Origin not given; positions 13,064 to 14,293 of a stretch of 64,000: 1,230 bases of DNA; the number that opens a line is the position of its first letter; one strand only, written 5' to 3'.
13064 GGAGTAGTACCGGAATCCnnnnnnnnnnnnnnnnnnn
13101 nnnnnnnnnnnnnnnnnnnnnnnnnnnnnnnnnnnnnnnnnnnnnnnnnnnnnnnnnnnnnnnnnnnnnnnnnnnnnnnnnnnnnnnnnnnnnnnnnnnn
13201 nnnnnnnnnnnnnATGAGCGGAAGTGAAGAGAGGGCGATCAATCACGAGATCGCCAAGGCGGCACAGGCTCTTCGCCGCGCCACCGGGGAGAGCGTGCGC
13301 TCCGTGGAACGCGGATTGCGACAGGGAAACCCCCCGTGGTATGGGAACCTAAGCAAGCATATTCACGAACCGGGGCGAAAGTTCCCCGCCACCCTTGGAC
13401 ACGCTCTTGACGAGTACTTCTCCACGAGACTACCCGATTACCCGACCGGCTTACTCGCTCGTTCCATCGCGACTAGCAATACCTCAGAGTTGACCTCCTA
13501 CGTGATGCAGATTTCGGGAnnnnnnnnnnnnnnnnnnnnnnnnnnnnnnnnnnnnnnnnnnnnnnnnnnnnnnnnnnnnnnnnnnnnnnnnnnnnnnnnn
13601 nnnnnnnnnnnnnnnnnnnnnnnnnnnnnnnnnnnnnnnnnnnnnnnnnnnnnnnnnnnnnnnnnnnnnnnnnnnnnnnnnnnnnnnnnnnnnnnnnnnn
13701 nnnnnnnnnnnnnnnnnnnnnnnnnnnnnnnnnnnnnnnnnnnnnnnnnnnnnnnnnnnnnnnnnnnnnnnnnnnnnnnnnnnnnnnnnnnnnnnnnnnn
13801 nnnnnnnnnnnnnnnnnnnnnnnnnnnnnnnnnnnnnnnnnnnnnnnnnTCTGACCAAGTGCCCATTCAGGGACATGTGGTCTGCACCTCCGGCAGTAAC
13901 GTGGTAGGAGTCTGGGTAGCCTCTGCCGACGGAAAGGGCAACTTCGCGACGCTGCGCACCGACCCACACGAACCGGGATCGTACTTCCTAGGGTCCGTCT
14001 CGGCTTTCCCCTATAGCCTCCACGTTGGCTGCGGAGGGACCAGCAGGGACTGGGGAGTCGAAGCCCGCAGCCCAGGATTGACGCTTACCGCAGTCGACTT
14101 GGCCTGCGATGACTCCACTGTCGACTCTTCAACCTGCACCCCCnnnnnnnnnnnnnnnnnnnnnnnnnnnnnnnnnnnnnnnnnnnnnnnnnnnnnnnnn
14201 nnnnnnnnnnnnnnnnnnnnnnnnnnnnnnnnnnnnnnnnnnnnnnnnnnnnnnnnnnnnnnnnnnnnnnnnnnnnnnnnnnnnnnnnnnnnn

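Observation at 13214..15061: Candidate transmembrane one-component regulator paired with a secreted cell-wall hydrolase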

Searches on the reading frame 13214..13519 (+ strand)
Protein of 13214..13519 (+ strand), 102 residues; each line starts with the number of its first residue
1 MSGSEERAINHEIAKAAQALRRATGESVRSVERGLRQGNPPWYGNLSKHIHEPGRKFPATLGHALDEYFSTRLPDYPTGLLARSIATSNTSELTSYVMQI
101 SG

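Call 50: find_related_loci(query=A7, collection=metagenome_contigs, flank=6000)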
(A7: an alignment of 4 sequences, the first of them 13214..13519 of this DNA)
Query A7 (102 aa) in metagenome_contigs; peptide patterns used: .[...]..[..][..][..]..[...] (x = any residue, [..] = any of these).
16 stretches matched a pattern; 2 encode a relative of the query (tblastn E <= 1e-3); 2 distinct loci.
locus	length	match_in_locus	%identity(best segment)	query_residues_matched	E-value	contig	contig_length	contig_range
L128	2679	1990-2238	46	20-98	6e-21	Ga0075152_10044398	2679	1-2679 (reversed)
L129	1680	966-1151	53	20-81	3e-20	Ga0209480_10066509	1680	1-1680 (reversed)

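Call 58: predict_structure(alignment_id=A6)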
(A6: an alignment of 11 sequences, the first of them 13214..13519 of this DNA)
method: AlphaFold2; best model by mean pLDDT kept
length: 102 residues; sequences in the alignment: 11
mean_pLDDT: 92.7   pTM: 0.83
mean pLDDT of the five models: 92.7, 91.2, 90.3, 89.9, 89.5
residues with pLDDT >= 90: 86; 70-90: 15; 50-70: 1; < 50: 0
segments of 3 or more residues with pLDDT < 50: none
pLDDT, mean of each block of 10 residues (from residue 1): 84 94 95 95 94 89 96 94 95 94 76
secondary structure, 60 per line:
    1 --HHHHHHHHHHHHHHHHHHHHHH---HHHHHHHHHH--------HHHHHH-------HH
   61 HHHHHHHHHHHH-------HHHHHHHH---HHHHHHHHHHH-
elements in order: H3-24 H28-37 H46-51 H59-72 H80-87 H91-101

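Call 65: fold_search(model_id=the predicted structure, library=pdb)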
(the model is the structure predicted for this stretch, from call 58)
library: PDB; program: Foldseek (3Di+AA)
matches with E <= 10: 17; with E <= 0.001: 0
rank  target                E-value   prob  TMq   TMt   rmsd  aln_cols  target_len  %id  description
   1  6h4c_H                3.4e+00  0.38  0.48  0.36   3.6        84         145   12  A polyamorous repressor: deciphering the evolutionary strategy used by the phage-inducible chromosomal islands to spre (released 2019-08-28)
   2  7pwj_CCC              3.5e+00  0.30  0.49  0.36   4.1        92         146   11  dUTPase from human in complex with Stl (released 2022-12-28)
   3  28tn_D                6.0e+00  0.28  0.46  0.66   3.0        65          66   11  Structure of a lambda repressor-like protein from Escherichia coli (released 2026-03-11)
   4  8dzj_A                6.7e+00  0.04  0.25  0.08  14.3        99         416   16  Cryo-EM structure of Acidibacillus sulfuroxidans Cas12f in complex with sgRNA and target DNA (released 2023-07-12)
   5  6tah_AAA              7.4e+00  0.02  0.21  0.12  11.7        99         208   17  Crystal structure of a Nu-class Glutathione-S-Transferase from Pseudomonas aeruginosa PACS2 bound to glutathione (released 2020-09-16)
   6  3a7m_B                7.4e+00  0.02  0.19  0.17  15.6       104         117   16  Structure of FliT, the flagellar type III chaperone for FliD (released 2010-04-28)
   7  3g5g_M                7.8e+00  0.20  0.43  0.54   3.0        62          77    8  Crystal Structure of the Wild-Type Restriction-Modification Controller Protein C.Esp1396I (released 2009-08-25)
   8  8i5v_A                8.3e+00  0.03  0.25  0.11  13.0       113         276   11  DOCK10 mutant L1903Y complexed with Rac1 (released 2023-03-15)
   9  8i5w_A                8.3e+00  0.03  0.25  0.11  13.0       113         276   11  Crystal structure of the DHR-2 domain of DOCK10 in complex with Rac1 (released 2023-03-15)
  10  8p8o_J                8.7e+00  0.20  0.53  0.40   4.8        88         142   10  M. tuberculosis dUTPase - Stl1-159 (StlNT) complex structure (released 2024-11-27)
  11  3g5g_D                9.2e+00  0.08  0.38  0.47   7.4        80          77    9  Crystal Structure of the Wild-Type Restriction-Modification Controller Protein C.Esp1396I (released 2009-08-25)
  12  4i6u_A                9.2e+00  0.08  0.38  0.46   7.2        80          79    9  Crystal Structure of a Y37F mutant of the Restriction-Modification Controller Protein C.Esp1396I (released 2013-11-13)
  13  7ae6_B                9.2e+00  0.02  0.26  0.20  14.3       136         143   14  Crystal structure of di-AMPylated HEPN(R102A) toxin (released 2020-12-30)
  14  4o6x_A                9.7e+00  0.05  0.30  0.30   7.3       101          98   17  Crystal structure of human Ankyrin G death domain (released 2014-10-29)
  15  3maa_C                9.7e+00  0.03  0.24  0.11   9.2       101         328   15  Complex of GS-Alpha with the Catalytic Domains of Mammalian Adenylyl Cyclase: Complex with Adenosine 5-O-(l-Thiophosph (released 2010-04-07)
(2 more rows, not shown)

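Call 66: search_solved_structures(query=A7, max_evalue=10, show_alignments=2)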
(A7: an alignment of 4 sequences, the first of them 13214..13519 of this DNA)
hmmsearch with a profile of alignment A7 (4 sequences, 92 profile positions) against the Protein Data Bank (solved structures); distinct sequences matched with E-value up to 10: 6.
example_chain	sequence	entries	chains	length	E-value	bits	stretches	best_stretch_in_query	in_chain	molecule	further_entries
4v6f_DI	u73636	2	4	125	0.57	13.4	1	13-44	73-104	50S ribosomal protein L7/L12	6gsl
9hcg_b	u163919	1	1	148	0.58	13.4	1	9-43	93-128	Large ribosomal subunit protein mL43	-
9e9c_b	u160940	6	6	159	0.63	13.3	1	9-44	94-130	Large ribosomal subunit protein mL43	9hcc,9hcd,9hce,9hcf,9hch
6h9l_A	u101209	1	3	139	0.63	13.3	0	10-35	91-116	Uncharacterized protein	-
4v9k_Be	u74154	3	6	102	1.4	12.2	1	13-44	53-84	50S ribosomal protein L7/L12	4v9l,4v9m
4v9j_Be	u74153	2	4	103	1.4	12.1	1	13-44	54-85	50S ribosomal protein L7/L12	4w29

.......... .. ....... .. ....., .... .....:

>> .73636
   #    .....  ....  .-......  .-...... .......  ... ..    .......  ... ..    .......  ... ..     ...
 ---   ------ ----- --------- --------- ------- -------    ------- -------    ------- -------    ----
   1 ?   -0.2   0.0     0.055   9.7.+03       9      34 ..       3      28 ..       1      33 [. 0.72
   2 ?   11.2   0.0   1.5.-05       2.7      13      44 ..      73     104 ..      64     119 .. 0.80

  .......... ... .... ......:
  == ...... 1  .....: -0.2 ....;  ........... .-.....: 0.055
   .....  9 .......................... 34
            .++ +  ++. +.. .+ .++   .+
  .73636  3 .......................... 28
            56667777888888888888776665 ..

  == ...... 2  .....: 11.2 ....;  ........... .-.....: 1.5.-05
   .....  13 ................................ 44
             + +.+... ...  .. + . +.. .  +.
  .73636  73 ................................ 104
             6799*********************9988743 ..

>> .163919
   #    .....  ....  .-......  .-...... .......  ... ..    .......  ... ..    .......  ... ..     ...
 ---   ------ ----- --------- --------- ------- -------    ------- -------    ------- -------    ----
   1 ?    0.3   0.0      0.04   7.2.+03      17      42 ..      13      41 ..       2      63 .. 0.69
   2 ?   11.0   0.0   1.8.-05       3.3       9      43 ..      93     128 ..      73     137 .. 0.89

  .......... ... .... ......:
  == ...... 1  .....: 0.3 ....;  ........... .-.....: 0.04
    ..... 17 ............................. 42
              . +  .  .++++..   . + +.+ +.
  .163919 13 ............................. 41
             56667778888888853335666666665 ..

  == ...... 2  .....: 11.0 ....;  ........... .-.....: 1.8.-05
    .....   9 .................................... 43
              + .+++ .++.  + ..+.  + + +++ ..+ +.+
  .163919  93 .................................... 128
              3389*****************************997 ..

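Call 96: search_protein_families(library=pfam, proteins=[L128:10-1662:+], max_evalue=0.01)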
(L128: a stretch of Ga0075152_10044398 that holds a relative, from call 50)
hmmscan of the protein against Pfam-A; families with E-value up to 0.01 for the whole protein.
L128:10-1662:+ (551 aa): 2 families
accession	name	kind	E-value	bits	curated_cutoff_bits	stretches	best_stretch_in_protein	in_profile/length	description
PF04542.20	Sigma70_r2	-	0.00034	20.8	24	1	333-387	12-64/71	Sigma-70 region 2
PF02796.21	HTH_7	-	0.0095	16.5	23.8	0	454-478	20-44/45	Helix-turn-helix domain of resolvase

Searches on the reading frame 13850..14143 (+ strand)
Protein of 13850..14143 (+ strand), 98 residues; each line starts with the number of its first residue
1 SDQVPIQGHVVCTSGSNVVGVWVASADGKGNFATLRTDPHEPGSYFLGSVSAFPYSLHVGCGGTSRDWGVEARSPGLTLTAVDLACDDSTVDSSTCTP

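Call 31: find_related_loci(query=A4, collection=genome_contigs, flank=6000)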
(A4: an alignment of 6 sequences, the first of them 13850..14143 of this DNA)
Query A4 (98 aa) in genome_contigs; peptide patterns used: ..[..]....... (x = any residue, [..] = any of these).
27 stretches matched a pattern; 26 encode a relative of the query (tblastn E <= 1e-3); 26 distinct loci.
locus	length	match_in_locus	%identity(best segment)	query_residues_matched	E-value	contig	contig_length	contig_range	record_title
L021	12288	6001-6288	40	4-98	9e-17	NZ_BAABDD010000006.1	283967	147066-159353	Salinactinospora qingdaonensis strain JCM 17137 sequence06, whole genome shotgun sequence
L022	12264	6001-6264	45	1-88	1e-16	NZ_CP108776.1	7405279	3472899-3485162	Embleya sp. NBC_00896 chromosome, complete genome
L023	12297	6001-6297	39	6-94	5e-13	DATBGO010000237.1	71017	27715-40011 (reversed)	MAG TPA_asm: Streptosporangiaceae bacterium isolate SMAG_U3839 k141_2850009, whole genome shotgun sequence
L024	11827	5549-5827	39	1-93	8e-13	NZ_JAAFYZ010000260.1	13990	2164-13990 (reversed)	Catenulispora pinistramenti strain NL8 NODE_260, whole genome shotgun sequence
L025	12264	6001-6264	38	1-88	3e-12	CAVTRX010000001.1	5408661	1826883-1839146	MAG: uncultured Actinomycetota bacterium isolate MFD09368.bin.2.24 genome assembly, contig: contig_1540, whole genome sh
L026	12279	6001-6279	38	6-88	5e-12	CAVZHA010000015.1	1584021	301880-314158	MAG: uncultured Actinomycetota bacterium isolate MFD05513.bin.2.204 genome assembly, contig: contig_395, whole genome sh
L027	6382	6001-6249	39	6-88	2e-10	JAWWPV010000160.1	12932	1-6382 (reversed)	MAG: Trebonia sp. isolate BP_379 scaffold_655010, whole genome shotgun sequence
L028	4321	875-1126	36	8-94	2e-10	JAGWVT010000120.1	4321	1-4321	MAG: Actinomycetales bacterium isolate REEB426 contig-150_34969, whole genome shotgun sequence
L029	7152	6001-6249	39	6-88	5e-10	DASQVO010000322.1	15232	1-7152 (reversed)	MAG TPA_asm: Streptosporangiaceae bacterium isolate SMAG_U10989 k141_454722, whole genome shotgun sequence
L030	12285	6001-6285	36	6-91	7e-10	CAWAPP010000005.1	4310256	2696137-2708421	MAG: uncultured Actinomycetota bacterium isolate MFD04463.bin.2.107 genome assembly, contig: contig_4104, whole genome s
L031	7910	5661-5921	30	6-89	5e-9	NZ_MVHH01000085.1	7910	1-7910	Mycolicibacter arupensis strain DSM 44942 Mycobacterium_arupense_DSM44942_contig85, whole genome shotgun sequence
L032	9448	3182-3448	37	6-87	4e-9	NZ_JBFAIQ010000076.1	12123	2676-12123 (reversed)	Streptomyces sp. NPDC050625 NPDC050625_39_C8.ctg-0076, whole genome shotgun sequence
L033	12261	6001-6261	30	6-88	5e-9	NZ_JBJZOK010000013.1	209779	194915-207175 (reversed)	Nocardia sp. SC052 SC052_Patric_contig_13, whole genome shotgun sequence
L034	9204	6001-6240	38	8-86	6e-9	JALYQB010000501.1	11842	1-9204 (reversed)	MAG: Actinomycetota bacterium isolate MDV bin52 SD1454-56_k127_1838320, whole genome shotgun sequence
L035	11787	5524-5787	30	6-89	6e-9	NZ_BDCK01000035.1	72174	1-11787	Nocardia niwae NBRC 108934 = DSM 45340 strain NBRC 108934, whole genome shotgun sequence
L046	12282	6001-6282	30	6-94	5e-5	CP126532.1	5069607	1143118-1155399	MAG: Ktedonobacterales bacterium isolate bin_006 chromosome, complete genome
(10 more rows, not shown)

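Call 42: predict_structure(alignment_id=A5)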
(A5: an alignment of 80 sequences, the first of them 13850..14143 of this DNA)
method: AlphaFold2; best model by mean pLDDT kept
length: 98 residues; sequences in the alignment: 80
mean_pLDDT: 96.8   pTM: 0.88
mean pLDDT of the five models: 96.8, 96.7, 96.3, 95.9, 95.7
residues with pLDDT >= 90: 92; 70-90: 5; 50-70: 1; < 50: 0
segments of 3 or more residues with pLDDT < 50: none
pLDDT, mean of each block of 10 residues (from residue 1): 94 98 97 97 98 98 97 98 97 93
secondary structure, 60 per line:
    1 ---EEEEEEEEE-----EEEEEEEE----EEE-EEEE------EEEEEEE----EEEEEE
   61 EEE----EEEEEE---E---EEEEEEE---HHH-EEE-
elements in order: E4-12 E18-25 E30-32 E34-37 E44-50 E55-63 E68-73 E81-87 E95-97

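Call 45: fold_search(model_id=the predicted structure, library=pdb)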
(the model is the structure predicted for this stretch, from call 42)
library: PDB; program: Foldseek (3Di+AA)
matches with E <= 10: 927; with E <= 0.001: 0
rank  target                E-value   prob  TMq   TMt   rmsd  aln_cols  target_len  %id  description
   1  2j71                  1.4e-03  1.00  0.54  0.53   4.1        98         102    8  alpha-glucan recognition by a family 41 carbohydrate-binding module from Thermotoga maritima pullulanase PulA (released 2006-10-17)
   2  2j72_B                2.9e-03  1.00  0.54  0.52   4.0       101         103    8  alpha-glucan recognition by a family 41 carbohydrate-binding module from Thermotoga maritima pullulanase PulA (released 2006-10-17)
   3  2mca_MODEL_1_A        6.2e-03  1.00  0.55  0.53   4.8       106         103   11  NMR structure of the protein YP_002937094.1 from Eubacterium rectale (released 2013-09-04)
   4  8vlg_A                6.2e-03  1.00  0.48  0.13   5.2       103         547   13  Cryo-EM structure of human HGSNAT bound with Acetyl-CoA and substrate analog (released 2024-06-26)
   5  9hfj                  1.0e-02  1.00  0.51  0.59   4.0        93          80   18  Crystal structure of the NTE domain of SusCdex (BT3090) dextran transporter (released 2025-11-26)
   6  8jkv_A                1.2e-02  0.99  0.49  0.13   5.2       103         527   13  membrane proteins (released 2024-05-22)
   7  2laa_MODEL_1_A        2.5e-02  0.94  0.42  0.40   7.2       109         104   12  Solution Strucuture of the CBM25-1 of beta/alpha-amylase from Paenibacillus polymyxa (released 2012-04-04)
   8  8vly_A                4.6e-02  0.96  0.48  0.14   5.2       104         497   12  Cryo-EM structure of human HGSNAT in transition state (released 2024-06-26)
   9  8pe2_B                4.6e-02  0.60  0.31  0.27  13.2       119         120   13  Crystal structure of Gel4 in complex with Nanobody 3 (released 2024-06-19)
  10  3ufi                  5.8e-02  0.89  0.46  0.21   7.8       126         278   15  Crystal structure of a putative cell adhesion protein (BACOVA_04980) from Bacteroides ovatus ATCC 8483 at 2.18 A resolut (released 2011-12-14)
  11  7vpy_A                5.8e-02  0.75  0.38  0.34  10.2       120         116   12  Crystal structure of the neutralizing nanobody P86 against SARS-CoV-2 (released 2022-07-20)
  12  8vlu_B                6.1e-02  0.96  0.51  0.13   4.4       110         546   14  Cryo-EM structure of human HGSNAT bound with CoA (released 2024-06-26)
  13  2f54_K                6.1e-02  0.51  0.36  0.21  18.1       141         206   13  Directed evolution of human T cell receptor CDR2 residues by phage display dramatically enhances affinity for cognate  (released 2006-04-25)
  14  8tu9_A                6.8e-02  0.82  0.44  0.12   5.8       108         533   11  Cryo-EM structure of HGSNAT-acetyl-CoA complex at pH 7.5 (released 2024-02-07)
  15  7r1z_C                6.8e-02  0.54  0.34  0.30  11.5       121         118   13  C-terminal domain of hArc in complex with nanobodies H11 and C11, collapsed crystal form (released 2022-06-01)
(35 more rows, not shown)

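Call 96: search_protein_families(library=pfam, proteins=[L026:2898-4697:+, L026:5320-6342:+, L030:5536-6318:+, L021:5449-6294:+, L046:5227-6306:+], max_evalue=0.01)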
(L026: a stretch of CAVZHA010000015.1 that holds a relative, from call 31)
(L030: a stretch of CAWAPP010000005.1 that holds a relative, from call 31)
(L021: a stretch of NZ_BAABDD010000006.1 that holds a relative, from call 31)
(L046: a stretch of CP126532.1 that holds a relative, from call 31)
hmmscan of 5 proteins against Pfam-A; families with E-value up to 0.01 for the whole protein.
L026:2898-4697:+ (600 aa): 2 families
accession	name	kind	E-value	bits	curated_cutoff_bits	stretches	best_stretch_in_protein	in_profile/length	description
PF01083.28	Cutinase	-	7.8e-14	52.4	25.9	1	165-327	52-171/173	Cutinase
PF08239.17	SH3_3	-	0.0034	18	27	0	346-406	3-53/54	Bacterial SH3 domain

L026:5320-6342:+ (341 aa): 0 families

L030:5536-6318:+ (261 aa): 3 families
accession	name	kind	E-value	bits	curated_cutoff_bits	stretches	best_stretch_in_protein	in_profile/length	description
PF13560.12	HTH_31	-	6.3e-11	42.9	27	1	13-72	2-62/64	Helix-turn-helix domain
PF01381.28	HTH_3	-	7.1e-06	26.4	23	1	26-66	10-50/55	Helix-turn-helix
PF24008.1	DUF7322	-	0.0091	16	27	0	122-159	12-49/61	Domain of unknown function (DUF7322)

L021:5449-6294:+ (282 aa): 0 families

L046:5227-6306:+ (360 aa): 0 families
